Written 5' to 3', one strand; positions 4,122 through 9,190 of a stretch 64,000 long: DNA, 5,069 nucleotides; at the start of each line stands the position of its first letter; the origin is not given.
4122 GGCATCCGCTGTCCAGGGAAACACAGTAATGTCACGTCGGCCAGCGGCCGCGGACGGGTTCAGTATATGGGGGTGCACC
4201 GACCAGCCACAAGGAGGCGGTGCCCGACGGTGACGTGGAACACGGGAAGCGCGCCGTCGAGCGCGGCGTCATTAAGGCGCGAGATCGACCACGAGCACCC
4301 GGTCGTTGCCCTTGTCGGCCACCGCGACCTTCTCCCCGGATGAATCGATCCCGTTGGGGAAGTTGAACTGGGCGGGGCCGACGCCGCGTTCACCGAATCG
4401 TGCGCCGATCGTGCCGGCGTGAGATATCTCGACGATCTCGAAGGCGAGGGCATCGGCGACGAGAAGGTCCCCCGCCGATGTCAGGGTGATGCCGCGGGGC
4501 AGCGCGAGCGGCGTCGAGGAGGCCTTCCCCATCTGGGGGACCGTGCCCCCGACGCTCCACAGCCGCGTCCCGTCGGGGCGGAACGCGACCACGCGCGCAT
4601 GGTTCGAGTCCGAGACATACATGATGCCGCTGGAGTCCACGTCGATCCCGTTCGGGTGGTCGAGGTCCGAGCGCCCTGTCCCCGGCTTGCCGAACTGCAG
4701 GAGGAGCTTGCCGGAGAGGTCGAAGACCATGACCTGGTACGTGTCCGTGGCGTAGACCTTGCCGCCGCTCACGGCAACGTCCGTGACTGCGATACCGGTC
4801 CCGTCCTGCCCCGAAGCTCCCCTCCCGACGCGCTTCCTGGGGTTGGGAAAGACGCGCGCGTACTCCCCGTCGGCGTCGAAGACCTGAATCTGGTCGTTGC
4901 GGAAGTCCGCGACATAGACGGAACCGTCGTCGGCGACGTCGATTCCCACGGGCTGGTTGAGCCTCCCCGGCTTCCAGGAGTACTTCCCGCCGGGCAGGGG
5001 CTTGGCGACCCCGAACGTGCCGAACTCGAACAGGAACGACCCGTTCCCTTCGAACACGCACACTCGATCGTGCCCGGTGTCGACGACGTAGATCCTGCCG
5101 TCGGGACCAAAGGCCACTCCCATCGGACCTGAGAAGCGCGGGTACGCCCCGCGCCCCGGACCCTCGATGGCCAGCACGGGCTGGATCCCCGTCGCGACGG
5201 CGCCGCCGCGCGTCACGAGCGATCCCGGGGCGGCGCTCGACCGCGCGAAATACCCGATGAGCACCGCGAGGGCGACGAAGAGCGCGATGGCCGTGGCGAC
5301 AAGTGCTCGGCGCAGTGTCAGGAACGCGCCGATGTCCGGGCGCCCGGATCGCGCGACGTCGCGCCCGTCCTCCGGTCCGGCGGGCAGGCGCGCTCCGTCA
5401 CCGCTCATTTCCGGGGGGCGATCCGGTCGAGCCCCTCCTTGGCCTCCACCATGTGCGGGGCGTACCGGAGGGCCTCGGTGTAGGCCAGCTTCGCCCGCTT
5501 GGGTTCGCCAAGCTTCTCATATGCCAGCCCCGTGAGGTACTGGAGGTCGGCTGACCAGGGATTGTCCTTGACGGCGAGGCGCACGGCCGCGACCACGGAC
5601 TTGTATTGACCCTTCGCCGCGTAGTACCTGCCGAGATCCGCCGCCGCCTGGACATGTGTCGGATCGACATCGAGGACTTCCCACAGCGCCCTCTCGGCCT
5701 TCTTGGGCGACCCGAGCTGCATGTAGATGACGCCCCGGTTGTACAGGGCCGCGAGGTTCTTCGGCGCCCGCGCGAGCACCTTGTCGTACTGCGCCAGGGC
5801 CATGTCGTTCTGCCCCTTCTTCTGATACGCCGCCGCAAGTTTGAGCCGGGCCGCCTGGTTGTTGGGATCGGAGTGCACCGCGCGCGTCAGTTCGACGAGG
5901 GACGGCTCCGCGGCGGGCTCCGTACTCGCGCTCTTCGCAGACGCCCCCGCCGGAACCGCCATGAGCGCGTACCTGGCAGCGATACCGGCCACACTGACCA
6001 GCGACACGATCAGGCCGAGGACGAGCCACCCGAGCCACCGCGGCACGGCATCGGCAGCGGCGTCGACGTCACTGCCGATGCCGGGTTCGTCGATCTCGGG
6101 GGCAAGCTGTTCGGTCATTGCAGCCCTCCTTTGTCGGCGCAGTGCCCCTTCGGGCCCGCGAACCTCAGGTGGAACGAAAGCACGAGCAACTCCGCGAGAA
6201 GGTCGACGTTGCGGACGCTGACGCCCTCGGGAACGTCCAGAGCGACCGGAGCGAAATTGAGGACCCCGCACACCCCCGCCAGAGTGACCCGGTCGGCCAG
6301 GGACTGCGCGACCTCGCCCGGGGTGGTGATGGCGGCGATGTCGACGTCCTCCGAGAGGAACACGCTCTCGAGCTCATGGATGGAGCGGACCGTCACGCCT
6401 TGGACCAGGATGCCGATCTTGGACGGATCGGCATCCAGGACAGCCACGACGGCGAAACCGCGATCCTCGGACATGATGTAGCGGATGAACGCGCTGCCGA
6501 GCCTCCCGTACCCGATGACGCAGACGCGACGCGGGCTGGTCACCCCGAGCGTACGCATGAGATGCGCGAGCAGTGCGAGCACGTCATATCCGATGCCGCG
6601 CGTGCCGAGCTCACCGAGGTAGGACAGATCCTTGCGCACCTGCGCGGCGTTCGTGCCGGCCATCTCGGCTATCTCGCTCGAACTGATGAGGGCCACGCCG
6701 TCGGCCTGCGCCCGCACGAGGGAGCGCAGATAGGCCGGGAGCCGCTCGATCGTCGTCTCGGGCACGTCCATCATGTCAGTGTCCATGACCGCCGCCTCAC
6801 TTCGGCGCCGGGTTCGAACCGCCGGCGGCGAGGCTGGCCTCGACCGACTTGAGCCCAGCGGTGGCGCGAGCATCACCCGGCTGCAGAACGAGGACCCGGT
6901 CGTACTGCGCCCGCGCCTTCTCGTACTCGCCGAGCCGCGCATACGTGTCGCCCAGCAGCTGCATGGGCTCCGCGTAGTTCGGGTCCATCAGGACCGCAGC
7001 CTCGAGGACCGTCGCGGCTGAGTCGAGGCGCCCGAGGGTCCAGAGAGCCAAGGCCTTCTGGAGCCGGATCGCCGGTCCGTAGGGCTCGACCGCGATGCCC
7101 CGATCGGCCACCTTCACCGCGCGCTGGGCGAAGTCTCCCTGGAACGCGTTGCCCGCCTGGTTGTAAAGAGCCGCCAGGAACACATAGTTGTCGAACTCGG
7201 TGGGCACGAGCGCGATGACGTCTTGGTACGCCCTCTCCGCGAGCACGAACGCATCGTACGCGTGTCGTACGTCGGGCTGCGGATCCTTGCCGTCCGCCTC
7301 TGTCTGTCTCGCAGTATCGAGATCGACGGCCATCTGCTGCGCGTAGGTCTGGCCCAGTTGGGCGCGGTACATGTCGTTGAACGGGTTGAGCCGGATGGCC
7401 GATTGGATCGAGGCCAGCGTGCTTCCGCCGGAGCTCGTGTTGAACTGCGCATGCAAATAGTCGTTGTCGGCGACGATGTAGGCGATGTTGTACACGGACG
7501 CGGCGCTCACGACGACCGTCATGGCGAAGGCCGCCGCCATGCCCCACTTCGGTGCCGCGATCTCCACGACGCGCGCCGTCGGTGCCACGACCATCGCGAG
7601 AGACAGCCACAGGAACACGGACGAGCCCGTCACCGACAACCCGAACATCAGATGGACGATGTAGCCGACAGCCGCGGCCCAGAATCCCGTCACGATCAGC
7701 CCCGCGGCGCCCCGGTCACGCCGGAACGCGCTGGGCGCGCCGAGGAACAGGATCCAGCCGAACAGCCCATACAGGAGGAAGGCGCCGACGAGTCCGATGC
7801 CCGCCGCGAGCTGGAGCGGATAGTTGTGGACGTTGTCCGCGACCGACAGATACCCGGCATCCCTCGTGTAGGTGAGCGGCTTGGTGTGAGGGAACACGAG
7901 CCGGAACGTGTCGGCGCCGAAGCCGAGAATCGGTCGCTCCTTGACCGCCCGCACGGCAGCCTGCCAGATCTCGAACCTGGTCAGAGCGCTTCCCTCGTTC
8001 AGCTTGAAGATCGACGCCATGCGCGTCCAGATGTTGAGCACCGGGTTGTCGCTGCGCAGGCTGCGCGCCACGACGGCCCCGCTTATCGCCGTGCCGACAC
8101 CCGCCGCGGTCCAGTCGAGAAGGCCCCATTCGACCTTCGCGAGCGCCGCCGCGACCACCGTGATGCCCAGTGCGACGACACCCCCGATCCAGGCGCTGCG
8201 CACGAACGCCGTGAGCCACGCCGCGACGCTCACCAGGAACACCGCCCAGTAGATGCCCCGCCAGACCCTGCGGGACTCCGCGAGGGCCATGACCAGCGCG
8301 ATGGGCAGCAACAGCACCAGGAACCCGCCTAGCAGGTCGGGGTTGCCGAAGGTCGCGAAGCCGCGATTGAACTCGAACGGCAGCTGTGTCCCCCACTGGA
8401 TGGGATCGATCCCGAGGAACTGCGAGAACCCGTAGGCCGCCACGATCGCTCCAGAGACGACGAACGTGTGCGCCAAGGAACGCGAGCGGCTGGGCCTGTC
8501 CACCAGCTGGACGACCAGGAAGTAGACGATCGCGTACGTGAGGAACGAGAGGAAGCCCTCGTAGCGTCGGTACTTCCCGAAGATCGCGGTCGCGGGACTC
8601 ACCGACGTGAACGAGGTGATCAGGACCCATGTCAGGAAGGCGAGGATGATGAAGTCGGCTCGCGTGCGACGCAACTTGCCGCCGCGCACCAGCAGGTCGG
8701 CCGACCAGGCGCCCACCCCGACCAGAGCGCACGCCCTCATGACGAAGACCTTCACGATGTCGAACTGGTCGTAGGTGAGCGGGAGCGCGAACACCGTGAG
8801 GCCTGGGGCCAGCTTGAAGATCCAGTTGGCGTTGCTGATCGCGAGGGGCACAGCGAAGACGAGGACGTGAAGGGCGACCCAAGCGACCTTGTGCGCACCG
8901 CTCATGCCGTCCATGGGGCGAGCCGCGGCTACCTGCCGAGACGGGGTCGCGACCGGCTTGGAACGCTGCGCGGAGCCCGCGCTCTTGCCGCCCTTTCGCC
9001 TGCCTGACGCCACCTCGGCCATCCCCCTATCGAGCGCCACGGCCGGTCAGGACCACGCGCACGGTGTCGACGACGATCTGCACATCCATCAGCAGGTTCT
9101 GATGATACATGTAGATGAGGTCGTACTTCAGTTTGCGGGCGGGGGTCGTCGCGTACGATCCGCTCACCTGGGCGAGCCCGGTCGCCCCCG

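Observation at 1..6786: Rex-led multihaem cytochrome / NHL / TPR / B12-radical-SAM module: candidate NADH-sensing extracytoplasmic electron-transfer unit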

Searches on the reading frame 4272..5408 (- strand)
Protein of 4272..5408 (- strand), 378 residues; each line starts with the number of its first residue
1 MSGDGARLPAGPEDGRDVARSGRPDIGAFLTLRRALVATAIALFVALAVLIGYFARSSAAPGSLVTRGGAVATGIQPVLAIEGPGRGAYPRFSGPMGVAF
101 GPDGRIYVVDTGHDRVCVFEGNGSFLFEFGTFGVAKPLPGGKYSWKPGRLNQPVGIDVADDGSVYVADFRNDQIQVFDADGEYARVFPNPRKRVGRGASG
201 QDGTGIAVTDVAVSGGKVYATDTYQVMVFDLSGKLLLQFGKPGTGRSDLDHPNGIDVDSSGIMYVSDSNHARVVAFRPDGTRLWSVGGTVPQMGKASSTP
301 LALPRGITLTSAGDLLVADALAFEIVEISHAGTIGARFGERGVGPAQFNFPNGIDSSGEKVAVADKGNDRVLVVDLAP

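Call 5: search_protein_families(library=pfam, proteins=[window:4272-5408:-], max_evalue=0.01)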
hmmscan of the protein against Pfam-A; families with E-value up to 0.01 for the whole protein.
window:4272-5408:- (378 aa): 7 families
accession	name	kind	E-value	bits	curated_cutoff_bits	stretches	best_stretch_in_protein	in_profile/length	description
PF01436.27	NHL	-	1.7e-27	94.5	20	3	150-177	1-28/28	NHL repeat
PF25021.1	TEN_NHL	-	1.7e-09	37.6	27.1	0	149-178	140-167/357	Teneurin NHL domain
PF17170.10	DUF5128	-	1.4e-08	34.7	22.9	0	209-276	47-117/321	6-bladed beta-propeller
PF08450.18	SGL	-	1.8e-08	34.7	26.3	1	94-194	135-227/246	SMP-30/Gluconolactonase/LRE-like region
PF24684.1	Vgb_lyase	-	3.5e-05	23.2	50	0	93-123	97-127/290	Virginiamycin B lyase family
PF10282.15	Lactonase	-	0.00037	20.3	21.7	0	99-122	149-221/344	Lactonase, 7-bladed beta-propeller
PF13449.12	Phytase-like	-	0.0085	16.5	27.6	0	155-192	72-109/284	Esterase-like activity of phytase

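Call 6: search_protein_families(library=ncbifam, proteins=[window:4272-5408:-], max_evalue=0.01)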
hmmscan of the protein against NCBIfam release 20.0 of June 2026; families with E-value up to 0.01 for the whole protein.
window:4272-5408:- (378 aa): 5 families
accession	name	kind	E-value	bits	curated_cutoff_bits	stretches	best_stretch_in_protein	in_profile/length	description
NF035926.1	scyF_NHL_VPEP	equivalog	4e-38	131.5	350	3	89-192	195-288/376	scytonemin biosynthesis PEP-CTERM protein ScyF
NF033206.1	ScyE_fam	subfamily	1.8e-12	47.4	80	1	150-223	7-91/333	ScyD/ScyE family protein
NF047780.1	LIC12708_fam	subfamily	1.1e-06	27.8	150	0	159-198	64-103/391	LIC_12708 family protein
TIGR02276.1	beta_rpt_yvtn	repeat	0.00025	20.9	27.85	0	160-179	2-21/42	beta-propeller repeat protein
TIGR02604.1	Piru_Ver_Nterm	subfamily_domain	0.0058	16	122.2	0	95-117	323-345/367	PVC-type heme-binding CxxCH protein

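Call 26: search_solved_structures(query=window:4272-5408:-, max_evalue=0.001)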
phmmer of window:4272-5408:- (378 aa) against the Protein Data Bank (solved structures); distinct sequences matched with E-value up to 0.001: 59.
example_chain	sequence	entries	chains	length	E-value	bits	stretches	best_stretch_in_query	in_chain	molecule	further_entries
7qrx_A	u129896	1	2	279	6e-29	104.4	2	144-348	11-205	E3 ubiquitin-protein ligase TRIM71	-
8j72_A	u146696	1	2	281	7e-29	104.1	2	147-326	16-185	E3 ubiquitin-protein ligase TRIM71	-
6d69_A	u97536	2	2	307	7.2e-29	104.1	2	84-289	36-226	NHL Repeat Region of D. melanogaster Thin | Thin, isoform D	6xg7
9jur_A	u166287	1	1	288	7.5e-29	104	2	140-284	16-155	E3 ubiquitin-protein ligase TRIM71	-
6fpt_A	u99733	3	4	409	9.3e-25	90.6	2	140-285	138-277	E3 ubiquitin-protein ligase TRIM71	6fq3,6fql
7b2r_A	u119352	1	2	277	5.6e-23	84.7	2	216-320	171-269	Tripartite motif-containing protein 2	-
7b96_A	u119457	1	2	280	7.5e-23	84.3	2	216-320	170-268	Isoform 2 of Tripartite motif-containing protein 2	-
7qrv_A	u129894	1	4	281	7.8e-23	84.2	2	216-320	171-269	Tripartite motif-containing protein 2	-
7qrw_A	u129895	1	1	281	9e-23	84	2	85-184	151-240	Isoform 4 of Tripartite motif-containing protein 3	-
3wwa_A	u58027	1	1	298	2.2e-21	79.5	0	248-277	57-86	Pizza7H protein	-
3ww9_A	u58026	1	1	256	8.2e-19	71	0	248-277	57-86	pizza6 protein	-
7zph_A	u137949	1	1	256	1.6e-17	66.8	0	248-277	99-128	Pizza6-TNK-RSH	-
7zcj_A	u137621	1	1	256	1.7e-15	60.1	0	248-277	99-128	Pizza6-TNH-TSH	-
6ren_A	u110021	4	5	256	3.7e-15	59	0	248-281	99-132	3fPizza6-SH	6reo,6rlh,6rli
6f0t_A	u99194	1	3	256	5.1e-15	58.5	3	150-277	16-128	Pizza6-SFW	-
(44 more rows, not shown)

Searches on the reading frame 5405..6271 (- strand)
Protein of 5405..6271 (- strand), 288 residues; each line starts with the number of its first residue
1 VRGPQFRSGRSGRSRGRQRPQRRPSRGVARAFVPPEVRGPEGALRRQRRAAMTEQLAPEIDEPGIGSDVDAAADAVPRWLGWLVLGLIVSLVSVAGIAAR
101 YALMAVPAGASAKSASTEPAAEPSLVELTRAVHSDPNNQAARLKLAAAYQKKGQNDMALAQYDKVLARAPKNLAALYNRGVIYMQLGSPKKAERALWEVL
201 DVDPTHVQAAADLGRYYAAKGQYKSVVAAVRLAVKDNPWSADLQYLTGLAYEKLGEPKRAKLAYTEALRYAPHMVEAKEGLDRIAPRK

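Call 5: search_protein_families(library=pfam, proteins=[window:5405-6271:-], max_evalue=0.01)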
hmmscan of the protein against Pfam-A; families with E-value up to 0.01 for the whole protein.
window:5405-6271:- (288 aa): 21 families
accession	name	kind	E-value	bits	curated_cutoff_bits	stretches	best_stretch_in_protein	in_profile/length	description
PF00515.34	TPR_1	-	2.5e-17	62.3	27.8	3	175-206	3-34/34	Tetratricopeptide repeat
PF13431.12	TPR_17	-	1.3e-16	59.8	24.4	2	129-159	3-33/34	Tetratricopeptide repeat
PF07719.23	TPR_2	-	5.2e-16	57.8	27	2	241-273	1-33/34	Tetratricopeptide repeat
PF13181.12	TPR_8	-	4.9e-14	51.7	25.7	2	175-206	3-34/34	Tetratricopeptide repeat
PF14559.12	TPR_19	-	1.8e-13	51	25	3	153-210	5-61/68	Tetratricopeptide repeat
PF13428.12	TPR_14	-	3.2e-12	46.3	23.5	2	140-180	2-42/44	Tetratricopeptide repeat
PF13424.12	TPR_12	-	5.8e-11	42.9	30.1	3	141-202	5-74/77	Tetratricopeptide repeat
PF13432.12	TPR_16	-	6.2e-11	43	32.7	1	143-195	1-52/65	Tetratricopeptide repeat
PF13371.12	TPR_9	-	9.5e-10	38.8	35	1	146-210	2-66/73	Tetratricopeptide repeat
PF13414.12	TPR_11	-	1.3e-09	38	26.8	1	151-187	6-42/42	TPR repeat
PF13174.12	TPR_6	-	2.7e-07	31.2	26.3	0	141-171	2-32/33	Tetratricopeptide repeat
PF14561.12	TPR_20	-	5.6e-07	30.2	25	1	120-161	3-44/90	Tetratricopeptide repeat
PF12895.13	ANAPC3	-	6.1e-07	30.1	27.2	1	130-196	13-79/82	Anaphase-promoting complex, cyclosome, subunit 3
PF03704.23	BTAD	-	2.1e-05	25.4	22.1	1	108-168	67-125/146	Bacterial transcriptional activator domain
PF09976.15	TPR_21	-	0.00015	22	25.5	0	101-200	74-173/193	Tetratricopeptide repeat-like domain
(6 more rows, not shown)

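Call 6: search_protein_families(library=ncbifam, proteins=[window:5405-6271:-], max_evalue=0.01)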
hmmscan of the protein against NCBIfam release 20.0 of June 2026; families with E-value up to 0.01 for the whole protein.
window:5405-6271:- (288 aa): 26 families (the best 25 are shown)
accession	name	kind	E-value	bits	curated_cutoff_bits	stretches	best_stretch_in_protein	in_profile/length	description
NF040959.1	MamA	equivalog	4e-21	75.4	200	2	176-273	74-171/204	magnetosome protein MamA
TIGR02917.1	PEP_TPR_lipo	equivalog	2.6e-16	58.7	312.2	2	166-285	49-169/899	XrtA/PEP-CTERM system TPR-repeat protein PrsT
TIGR02521.1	type_IV_pilW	equivalog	4.6e-13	49.3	154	2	126-195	52-121/234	type IV pilus biogenesis/stability protein PilW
NF047507.1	TPR_BatC_Lepto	exception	1.8e-11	43.9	175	2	146-210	66-133/214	TPR repeat-containing protein BatC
NF033758.1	gliding_GltE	equivalog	6.5e-09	35.3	225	1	127-192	278-344/411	adventurous gliding motility TPR repeat lipoprotein GltE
TIGR02552.1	LcrH_SycD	equivalog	1.3e-08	34.7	104.8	1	134-204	47-117/136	SycD/LcrH family type III secretion system chaperone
NF008391.2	PRK11189.1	equivalog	4e-08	33.1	250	1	129-229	17-121/297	lipoprotein NlpI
NF002725.1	PRK02603.1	equivalog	2.4e-07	30.9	143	1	134-193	66-126/173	photosystem I assembly protein Ycf3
NF033920.0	C39_PA2778_fam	equivalog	4.7e-06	26.2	150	1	120-200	171-251/255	PA2778 family cysteine peptidase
NF052415.1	T3SS_chap_SctY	equivalog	5.1e-06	27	70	1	175-268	8-104/106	type III secretion apparatus assembly chaperone SctY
NF052230.1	T9SS_PorE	exception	1.4e-05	23.6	600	1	209-275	27-91/648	PorE family type IX secretion system protein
NF033762.1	social_mot_Tgl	equivalog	2.4e-05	23.8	225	1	141-265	33-160/252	social motility TPR repeat lipoprotein Tgl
NF052312.1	T9SS_PorW_SprE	equivalog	2.5e-05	23.1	250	1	178-272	146-247/716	type IX secretion system periplasmic lipoprotein PorW/SprE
TIGR03302.1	OM_YfiO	subfamily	3.2e-05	23.6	81.4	1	120-211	51-135/239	outer membrane protein assembly factor BamD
NF008520.0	PRK11447.1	equivalog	7.4e-05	20.7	858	1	131-203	595-667/1157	cellulose synthase complex outer membrane protein BcsC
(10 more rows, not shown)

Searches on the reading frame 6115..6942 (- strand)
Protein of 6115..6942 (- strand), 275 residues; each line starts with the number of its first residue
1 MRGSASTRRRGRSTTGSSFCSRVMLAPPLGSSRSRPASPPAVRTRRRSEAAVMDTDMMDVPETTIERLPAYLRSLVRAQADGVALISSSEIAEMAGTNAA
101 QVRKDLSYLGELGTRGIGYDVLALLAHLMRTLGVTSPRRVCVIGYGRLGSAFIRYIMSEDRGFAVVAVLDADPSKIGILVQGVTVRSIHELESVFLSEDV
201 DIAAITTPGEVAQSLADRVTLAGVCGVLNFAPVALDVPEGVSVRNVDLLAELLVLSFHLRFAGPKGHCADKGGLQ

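Call 5: search_protein_families(library=pfam, proteins=[window:6115-6942:-], max_evalue=0.01)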
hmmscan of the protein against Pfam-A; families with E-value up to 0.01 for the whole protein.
window:6115-6942:- (275 aa): 3 families
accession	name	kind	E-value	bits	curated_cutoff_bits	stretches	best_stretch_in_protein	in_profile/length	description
PF06971.19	Put_DNA-bind_N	-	1e-18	67.6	27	1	60-107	2-49/49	Putative DNA-binding protein N-terminus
PF02629.25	CoA_binding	-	5.1e-16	59.6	22.3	1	136-233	2-97/97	CoA binding domain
PF01408.29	GFO_IDH_MocA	-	2.5e-09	38.3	24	1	139-239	2-101/120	Oxidoreductase family, NAD-binding Rossmann fold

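Call 6: search_protein_families(library=ncbifam, proteins=[window:6115-6942:-], max_evalue=0.01)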
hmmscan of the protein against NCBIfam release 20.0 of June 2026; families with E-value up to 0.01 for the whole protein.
window:6115-6942:- (275 aa): 13 families
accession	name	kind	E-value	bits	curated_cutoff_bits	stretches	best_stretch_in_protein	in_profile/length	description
NF003992.0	PRK05472.2-1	equivalog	1.9e-73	246.7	226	1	48-259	9-220/249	redox-sensing transcriptional repressor Rex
NF003993.0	PRK05472.2-2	equivalog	5.9e-67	225.3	217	1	57-262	3-208/212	redox-sensing transcriptional repressor Rex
NF003995.0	PRK05472.2-4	subfamily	1.5e-66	224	126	1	57-259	3-205/213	redox-sensing transcriptional repressor Rex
NF003994.0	PRK05472.2-3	equivalog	4.1e-51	173.4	130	1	56-261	5-210/217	redox-sensing transcriptional repressor Rex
NF003990.0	PRK05472.1-4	equivalog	2.4e-50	171.1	233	1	59-260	6-207/214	redox-sensing transcriptional repressor Rex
NF003989.0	PRK05472.1-3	equivalog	3.2e-49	167.6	177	1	55-259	3-207/215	redox-sensing transcriptional repressor Rex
NF003996.0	PRK05472.2-5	equivalog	1e-47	162.7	138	1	60-259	2-199/209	redox-sensing transcriptional repressor Rex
NF003991.0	PRK05472.1-5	equivalog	1.6e-39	136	198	1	56-259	3-206/211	redox-sensing transcriptional repressor Rex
NF003988.0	PRK05472.1-1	equivalog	2.1e-38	132.4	321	1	59-259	6-208/214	redox-sensing transcriptional repressor Rex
TIGR04380.1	myo_inos_iolG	equivalog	2.1e-05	23.6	355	1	139-242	3-106/330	inositol 2-dehydrogenase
NF040723.1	UDP-GlcNAcDh_Arch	equivalog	0.0012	18.5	450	1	139-223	2-84/302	UDP-N-acetylglucosamine 3-dehydrogenase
NF008607.0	PRK11579.1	subfamily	0.0046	16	330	1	139-237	6-101/346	oxidoreductase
TIGR03025.1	EPS_sugtrans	subfamily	0.0081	15.4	295.55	1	126-216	112-205/445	exopolysaccharide biosynthesis polyprenyl glycosylphosphotransferase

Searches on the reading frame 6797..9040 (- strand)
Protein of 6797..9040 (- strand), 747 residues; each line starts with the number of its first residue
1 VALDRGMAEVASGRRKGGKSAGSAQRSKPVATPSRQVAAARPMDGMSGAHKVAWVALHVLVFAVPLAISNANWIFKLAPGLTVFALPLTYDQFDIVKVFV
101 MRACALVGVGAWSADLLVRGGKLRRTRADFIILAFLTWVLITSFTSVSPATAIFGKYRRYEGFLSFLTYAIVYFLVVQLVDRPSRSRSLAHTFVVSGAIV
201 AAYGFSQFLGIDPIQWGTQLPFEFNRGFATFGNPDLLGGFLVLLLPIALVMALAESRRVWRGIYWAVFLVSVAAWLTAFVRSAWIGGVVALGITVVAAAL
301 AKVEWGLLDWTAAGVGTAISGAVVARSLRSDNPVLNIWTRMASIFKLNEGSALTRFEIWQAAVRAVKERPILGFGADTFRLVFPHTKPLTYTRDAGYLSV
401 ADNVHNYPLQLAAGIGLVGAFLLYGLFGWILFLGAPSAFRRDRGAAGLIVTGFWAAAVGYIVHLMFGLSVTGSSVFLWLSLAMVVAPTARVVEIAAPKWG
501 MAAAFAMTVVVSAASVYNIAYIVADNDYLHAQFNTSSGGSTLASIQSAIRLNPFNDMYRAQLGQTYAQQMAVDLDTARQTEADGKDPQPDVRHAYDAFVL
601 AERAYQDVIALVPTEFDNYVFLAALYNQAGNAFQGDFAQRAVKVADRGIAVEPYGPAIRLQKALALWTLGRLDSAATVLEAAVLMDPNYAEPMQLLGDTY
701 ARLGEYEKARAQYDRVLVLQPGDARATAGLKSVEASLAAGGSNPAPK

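Call 11: search_protein_families(library=pfam, proteins=[window:6797-9040:-], max_evalue=0.00001)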
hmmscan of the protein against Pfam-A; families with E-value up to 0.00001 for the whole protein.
window:6797-9040:- (747 aa): 10 families
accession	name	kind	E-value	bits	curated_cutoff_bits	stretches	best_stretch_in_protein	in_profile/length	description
PF04932.20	Wzy_C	-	6.2e-13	49.2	31.7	1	267-423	2-148/149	O-Antigen ligase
PF07719.23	TPR_2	-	1.3e-09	37.9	27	0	692-723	3-34/34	Tetratricopeptide repeat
PF13428.12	TPR_14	-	1.8e-09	37.8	23.5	0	694-727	5-38/44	Tetratricopeptide repeat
PF13431.12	TPR_17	-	2.5e-09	37.1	24.4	0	680-711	3-34/34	Tetratricopeptide repeat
PF14559.12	TPR_19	-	2.8e-09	37.6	25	1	669-727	4-62/68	Tetratricopeptide repeat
PF13181.12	TPR_8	-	3.8e-09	36.4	25.7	0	692-721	3-32/34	Tetratricopeptide repeat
PF13432.12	TPR_16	-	5.4e-09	36.8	32.7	1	660-724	1-65/65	Tetratricopeptide repeat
PF13414.12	TPR_11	-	1.9e-07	31.1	26.8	0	697-726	1-30/42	TPR repeat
PF00515.34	TPR_1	-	1.6e-06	28.1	27.8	0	696-722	7-33/34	Tetratricopeptide repeat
PF13371.12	TPR_9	-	1.8e-06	28.3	35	0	638-688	11-61/73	Tetratricopeptide repeat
